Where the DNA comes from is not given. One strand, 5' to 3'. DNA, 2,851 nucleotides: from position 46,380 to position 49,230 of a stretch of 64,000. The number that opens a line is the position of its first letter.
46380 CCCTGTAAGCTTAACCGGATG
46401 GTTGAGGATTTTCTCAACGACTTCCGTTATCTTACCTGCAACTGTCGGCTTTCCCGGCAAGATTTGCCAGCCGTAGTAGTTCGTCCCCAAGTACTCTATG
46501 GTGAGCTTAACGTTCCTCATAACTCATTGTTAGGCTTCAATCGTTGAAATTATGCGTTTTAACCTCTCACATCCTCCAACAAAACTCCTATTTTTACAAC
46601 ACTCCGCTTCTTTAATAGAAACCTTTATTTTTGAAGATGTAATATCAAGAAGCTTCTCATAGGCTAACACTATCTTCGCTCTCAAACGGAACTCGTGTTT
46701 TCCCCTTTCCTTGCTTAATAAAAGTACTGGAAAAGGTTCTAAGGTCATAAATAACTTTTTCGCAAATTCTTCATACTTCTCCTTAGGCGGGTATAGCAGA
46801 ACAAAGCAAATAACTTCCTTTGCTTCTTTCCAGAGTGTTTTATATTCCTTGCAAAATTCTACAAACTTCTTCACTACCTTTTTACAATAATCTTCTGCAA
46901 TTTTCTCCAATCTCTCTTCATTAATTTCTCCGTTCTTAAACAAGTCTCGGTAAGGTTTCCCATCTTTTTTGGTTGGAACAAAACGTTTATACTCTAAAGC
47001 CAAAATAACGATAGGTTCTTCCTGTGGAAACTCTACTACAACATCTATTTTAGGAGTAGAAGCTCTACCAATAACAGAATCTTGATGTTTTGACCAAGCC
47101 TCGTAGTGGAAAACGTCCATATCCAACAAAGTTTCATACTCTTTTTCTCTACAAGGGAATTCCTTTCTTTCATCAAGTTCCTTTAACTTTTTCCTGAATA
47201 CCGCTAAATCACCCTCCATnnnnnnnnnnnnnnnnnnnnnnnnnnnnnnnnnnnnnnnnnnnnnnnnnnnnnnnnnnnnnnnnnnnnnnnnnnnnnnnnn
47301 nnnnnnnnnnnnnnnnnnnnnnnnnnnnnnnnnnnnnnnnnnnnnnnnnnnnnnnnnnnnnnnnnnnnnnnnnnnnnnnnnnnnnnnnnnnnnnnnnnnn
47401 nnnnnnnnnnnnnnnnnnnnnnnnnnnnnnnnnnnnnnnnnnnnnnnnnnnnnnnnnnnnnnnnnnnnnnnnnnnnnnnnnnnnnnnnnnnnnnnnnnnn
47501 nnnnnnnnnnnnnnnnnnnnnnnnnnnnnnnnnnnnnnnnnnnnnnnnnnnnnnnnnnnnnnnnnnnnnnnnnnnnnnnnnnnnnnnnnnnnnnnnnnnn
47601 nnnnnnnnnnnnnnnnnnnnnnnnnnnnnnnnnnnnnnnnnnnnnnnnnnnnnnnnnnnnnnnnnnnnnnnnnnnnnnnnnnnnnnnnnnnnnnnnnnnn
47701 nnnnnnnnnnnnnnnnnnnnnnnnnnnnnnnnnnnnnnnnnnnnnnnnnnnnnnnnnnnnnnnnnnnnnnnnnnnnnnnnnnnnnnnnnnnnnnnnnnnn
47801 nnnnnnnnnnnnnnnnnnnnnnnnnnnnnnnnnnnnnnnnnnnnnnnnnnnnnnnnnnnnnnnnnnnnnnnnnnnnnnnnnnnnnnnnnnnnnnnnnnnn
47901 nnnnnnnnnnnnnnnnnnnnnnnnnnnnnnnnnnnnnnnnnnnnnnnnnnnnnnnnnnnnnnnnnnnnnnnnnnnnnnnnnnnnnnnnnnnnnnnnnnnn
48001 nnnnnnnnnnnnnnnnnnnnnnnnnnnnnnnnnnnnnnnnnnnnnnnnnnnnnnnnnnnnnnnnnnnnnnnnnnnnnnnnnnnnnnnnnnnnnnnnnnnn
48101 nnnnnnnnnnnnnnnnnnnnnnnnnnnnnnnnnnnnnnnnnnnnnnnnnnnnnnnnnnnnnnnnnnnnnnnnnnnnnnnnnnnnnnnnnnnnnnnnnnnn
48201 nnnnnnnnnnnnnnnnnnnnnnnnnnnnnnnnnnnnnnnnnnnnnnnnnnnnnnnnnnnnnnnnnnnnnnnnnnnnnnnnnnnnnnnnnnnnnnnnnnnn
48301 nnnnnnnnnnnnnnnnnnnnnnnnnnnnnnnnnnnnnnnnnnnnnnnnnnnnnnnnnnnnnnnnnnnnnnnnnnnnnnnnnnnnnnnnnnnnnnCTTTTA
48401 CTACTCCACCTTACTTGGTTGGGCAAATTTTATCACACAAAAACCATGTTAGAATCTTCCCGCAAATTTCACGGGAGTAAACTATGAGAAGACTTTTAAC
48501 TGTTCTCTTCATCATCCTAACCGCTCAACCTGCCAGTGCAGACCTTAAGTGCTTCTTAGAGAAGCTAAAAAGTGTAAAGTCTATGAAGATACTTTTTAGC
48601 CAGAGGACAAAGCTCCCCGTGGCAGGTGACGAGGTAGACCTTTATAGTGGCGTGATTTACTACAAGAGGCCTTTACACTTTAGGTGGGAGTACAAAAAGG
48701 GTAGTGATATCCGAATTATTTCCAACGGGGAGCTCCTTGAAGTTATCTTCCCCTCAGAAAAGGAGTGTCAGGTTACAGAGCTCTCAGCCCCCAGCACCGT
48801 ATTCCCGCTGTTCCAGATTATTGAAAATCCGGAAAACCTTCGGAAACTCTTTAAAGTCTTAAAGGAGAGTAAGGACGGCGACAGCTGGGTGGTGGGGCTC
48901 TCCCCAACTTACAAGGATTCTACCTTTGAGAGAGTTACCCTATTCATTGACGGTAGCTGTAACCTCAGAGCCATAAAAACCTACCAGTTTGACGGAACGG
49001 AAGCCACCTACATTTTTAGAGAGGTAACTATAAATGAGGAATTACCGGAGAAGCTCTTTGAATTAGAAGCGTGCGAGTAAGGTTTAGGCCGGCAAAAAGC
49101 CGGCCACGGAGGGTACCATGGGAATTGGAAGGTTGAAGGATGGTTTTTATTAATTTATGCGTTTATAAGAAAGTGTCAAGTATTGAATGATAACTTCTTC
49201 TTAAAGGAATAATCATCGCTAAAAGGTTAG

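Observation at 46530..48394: AT-rich two-gene cassette (OLD/AAA_21 ABC ATPase plus small nuclease-like partner) between truA and lolA: candidate uncharacterised antiphage/abortive-infection module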

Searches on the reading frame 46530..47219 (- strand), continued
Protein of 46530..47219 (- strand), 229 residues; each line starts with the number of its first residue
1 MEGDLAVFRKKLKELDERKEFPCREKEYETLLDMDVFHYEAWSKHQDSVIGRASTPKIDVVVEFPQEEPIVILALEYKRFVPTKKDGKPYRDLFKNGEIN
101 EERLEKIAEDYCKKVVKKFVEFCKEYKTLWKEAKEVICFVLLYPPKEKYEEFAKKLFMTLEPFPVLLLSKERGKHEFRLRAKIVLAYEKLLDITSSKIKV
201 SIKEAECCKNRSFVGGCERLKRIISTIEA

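Call 97: find_related_loci(query=A3, collection=metagenome_contigs, flank=5000)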
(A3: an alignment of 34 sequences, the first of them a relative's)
Query A3 (178 aa) in metagenome_contigs; peptide patterns used: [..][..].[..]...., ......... (x = any residue, [..] = any of these).
323 stretches matched a pattern; 79 encode a relative of the query (tblastn E <= 1e-3); 79 distinct loci.
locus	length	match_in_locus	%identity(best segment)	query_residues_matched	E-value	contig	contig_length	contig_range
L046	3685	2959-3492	79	1-178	2e-95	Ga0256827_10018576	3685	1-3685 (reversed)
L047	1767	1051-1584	80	1-178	3e-100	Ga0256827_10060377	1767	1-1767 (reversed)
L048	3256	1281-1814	78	1-178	6e-96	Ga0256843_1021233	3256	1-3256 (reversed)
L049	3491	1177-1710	79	1-178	6e-95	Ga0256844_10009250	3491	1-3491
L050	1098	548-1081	76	1-178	4e-97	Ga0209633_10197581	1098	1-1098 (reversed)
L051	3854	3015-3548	75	1-178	5e-90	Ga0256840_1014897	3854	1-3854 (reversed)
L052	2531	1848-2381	76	1-178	4e-92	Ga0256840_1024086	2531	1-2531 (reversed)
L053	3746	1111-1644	76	1-178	3e-90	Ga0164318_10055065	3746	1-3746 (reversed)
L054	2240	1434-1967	75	1-178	1e-92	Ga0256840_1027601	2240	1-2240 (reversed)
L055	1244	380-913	70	1-178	2e-89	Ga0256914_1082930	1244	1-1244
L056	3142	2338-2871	74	1-178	4e-83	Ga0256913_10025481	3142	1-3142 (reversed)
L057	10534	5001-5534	68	1-178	3e-82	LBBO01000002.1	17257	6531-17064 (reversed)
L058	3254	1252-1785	69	1-178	2e-82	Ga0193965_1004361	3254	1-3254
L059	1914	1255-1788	68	1-178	7e-85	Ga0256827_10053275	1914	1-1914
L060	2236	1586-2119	67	1-178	1e-83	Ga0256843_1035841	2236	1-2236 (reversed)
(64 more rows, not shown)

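Call 98: find_encoding_contigs(protein=P0126, flank=8000, max_places=2)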
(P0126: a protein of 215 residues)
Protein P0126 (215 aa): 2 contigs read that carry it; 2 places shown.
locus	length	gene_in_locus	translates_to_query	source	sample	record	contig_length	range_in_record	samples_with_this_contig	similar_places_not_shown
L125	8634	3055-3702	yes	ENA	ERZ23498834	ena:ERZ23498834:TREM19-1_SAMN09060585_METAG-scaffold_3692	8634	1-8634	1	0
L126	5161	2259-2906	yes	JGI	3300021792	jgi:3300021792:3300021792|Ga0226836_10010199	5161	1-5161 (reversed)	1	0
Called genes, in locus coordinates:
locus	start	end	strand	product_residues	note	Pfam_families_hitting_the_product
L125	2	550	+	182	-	?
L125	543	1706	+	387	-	PF04286:DUF445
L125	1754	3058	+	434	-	PF13175:AAA_15, PF13304:AAA_21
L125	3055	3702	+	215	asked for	-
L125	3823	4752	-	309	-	PF13593:SBF_like, PF01758:SBF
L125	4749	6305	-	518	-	PF00070:Pyr_redox (faint), PF07992:Pyr_redox_2 (faint), PF00890:FAD_binding_2 (weak), PF01266:DAO (weak), PF01494:FAD_binding_3, PF03486:HI0933_like (faint), PF13450:NAD_binding_8 (faint), PF21688:FAD-depend_C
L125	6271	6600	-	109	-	-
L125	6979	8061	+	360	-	PF07885:Ion_trans_2, PF02254:TrkA_N, PF22614:Slo-like_RCK (weak), PF02080:TrkA_C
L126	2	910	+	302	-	?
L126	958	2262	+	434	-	PF13175:AAA_15, PF13304:AAA_21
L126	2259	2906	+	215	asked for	-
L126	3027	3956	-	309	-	PF13593:SBF_like, PF01758:SBF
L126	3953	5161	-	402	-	PF21688:FAD-depend_C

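Call 104: search_protein_families(library=phrogs, proteins=[window:46530-47219:-, P0159, P0124], max_evalue=0.1)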
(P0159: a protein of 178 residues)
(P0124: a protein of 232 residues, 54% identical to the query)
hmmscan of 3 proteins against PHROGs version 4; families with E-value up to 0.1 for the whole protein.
window:46530-47219:- (229 aa): 0 families

P0159 (178 aa): 1 family
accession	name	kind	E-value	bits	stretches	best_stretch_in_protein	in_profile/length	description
phrog_25533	-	unknown function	0.0037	17.8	1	39-115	43-117/205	-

P0124 (232 aa): 0 families

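Call 107: fold_search(model_id=the predicted structure, library=pdb)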
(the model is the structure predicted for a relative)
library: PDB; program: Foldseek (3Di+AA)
matches with E <= 10: 612; with E <= 0.001: 0
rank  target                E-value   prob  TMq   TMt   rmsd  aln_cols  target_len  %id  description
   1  6hiw_DI               2.6e-02  0.54  0.27  0.14   9.7       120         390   12  Cryo-EM structure of the Trypanosoma brucei mitochondrial ribosome - This entry contains the complete small mitoribos (released 2018-09-26)
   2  7ewz_B                2.6e-02  0.41  0.27  0.28  15.6       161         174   11  Crystal structure of Ebinur Lake virus cap snatching endonuclease (D92A mutant) (released 2022-01-26)
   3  5amq_A                2.8e-02  0.35  0.27  0.04  15.9       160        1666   12  Structure of the La Crosse Bunyavirus polymerase in complex with the 3' and 5' viral RNA (released 2015-06-03)
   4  7ewz_A                3.0e-02  0.47  0.28  0.28  13.7       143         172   11  Crystal structure of Ebinur Lake virus cap snatching endonuclease (D92A mutant) (released 2022-01-26)
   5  7eww_A                3.9e-02  0.30  0.26  0.27  16.4       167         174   10  Crystal structure of Ebinur Lake virus cap snatching endonuclease (N52A mutant) (released 2022-01-26)
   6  8z4i_B                7.8e-02  0.60  0.30  0.16   6.6       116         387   17  crystal structure of Cdn1 in complex with cA3 (released 2026-02-04)
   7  7ex6_D                7.8e-02  0.28  0.27  0.28  16.9       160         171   12  Crystal structure of Ebinur Lake virus cap snatching endonuclease in complex with inhibitor 11 (released 2022-02-16)
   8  7ex0_B                8.8e-02  0.25  0.24  0.25  12.9       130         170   10  Crystal structure of Ebinur Lake virus cap snatching endonuclease (K108A mutant) (released 2022-01-26)
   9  1tw8_D                8.8e-02  0.13  0.17  0.14   7.5        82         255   12  HincII bound to Ca2+ and cognate DNA GTCGAC (released 2004-08-10)
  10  7ex6_B                9.4e-02  0.14  0.21  0.21  17.0       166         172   11  Crystal structure of Ebinur Lake virus cap snatching endonuclease in complex with inhibitor 11 (released 2022-02-16)
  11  7ojn_L                1.1e-01  0.28  0.24  0.03  12.3       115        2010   15  Lassa virus L protein in an elongation conformation [ELONGATION] (released 2021-12-01)
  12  8gh6_A                1.1e-01  0.30  0.27  0.07  10.9       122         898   13  Bombyx mori R2 retrotransposon initiating target-primed reverse transcription (released 2023-04-05)
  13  2xi5_C                1.1e-01  0.18  0.26  0.25  16.9       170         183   14  N-terminal endonuclease domain of La Crosse virus L-protein (released 2010-10-06)
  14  5ltn_A                1.1e-01  0.18  0.20  0.20  12.6       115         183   16  Crystal structure of Lymphocytic choriomeningitis mammarenavirus endonuclease complexed with DPBA (released 2017-09-13)
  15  5t2t_A                1.1e-01  0.14  0.22  0.22  15.4       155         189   15  Crystal structure of Lymphocytic choriomeningitis mammarenavirus endonuclease bound to compound L742001 (released 2017-09-13)
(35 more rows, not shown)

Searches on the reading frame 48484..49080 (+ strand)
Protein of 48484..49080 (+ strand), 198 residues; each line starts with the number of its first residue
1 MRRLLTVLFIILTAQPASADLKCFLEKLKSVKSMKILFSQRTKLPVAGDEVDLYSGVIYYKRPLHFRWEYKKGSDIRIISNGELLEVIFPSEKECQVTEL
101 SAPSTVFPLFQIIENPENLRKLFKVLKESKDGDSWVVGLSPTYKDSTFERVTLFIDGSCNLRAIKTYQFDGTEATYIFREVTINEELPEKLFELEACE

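Call 19: search_protein_families(library=pfam, proteins=[window:48484-49080:+], max_evalue=0.001)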
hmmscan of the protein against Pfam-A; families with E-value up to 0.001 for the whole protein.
window:48484-49080:+ (198 aa): 1 family
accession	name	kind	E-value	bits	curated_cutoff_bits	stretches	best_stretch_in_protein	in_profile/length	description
PF03548.22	LolA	-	1.7e-22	80.3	23.6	1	30-194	2-164/165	Outer membrane lipoprotein carrier protein LolA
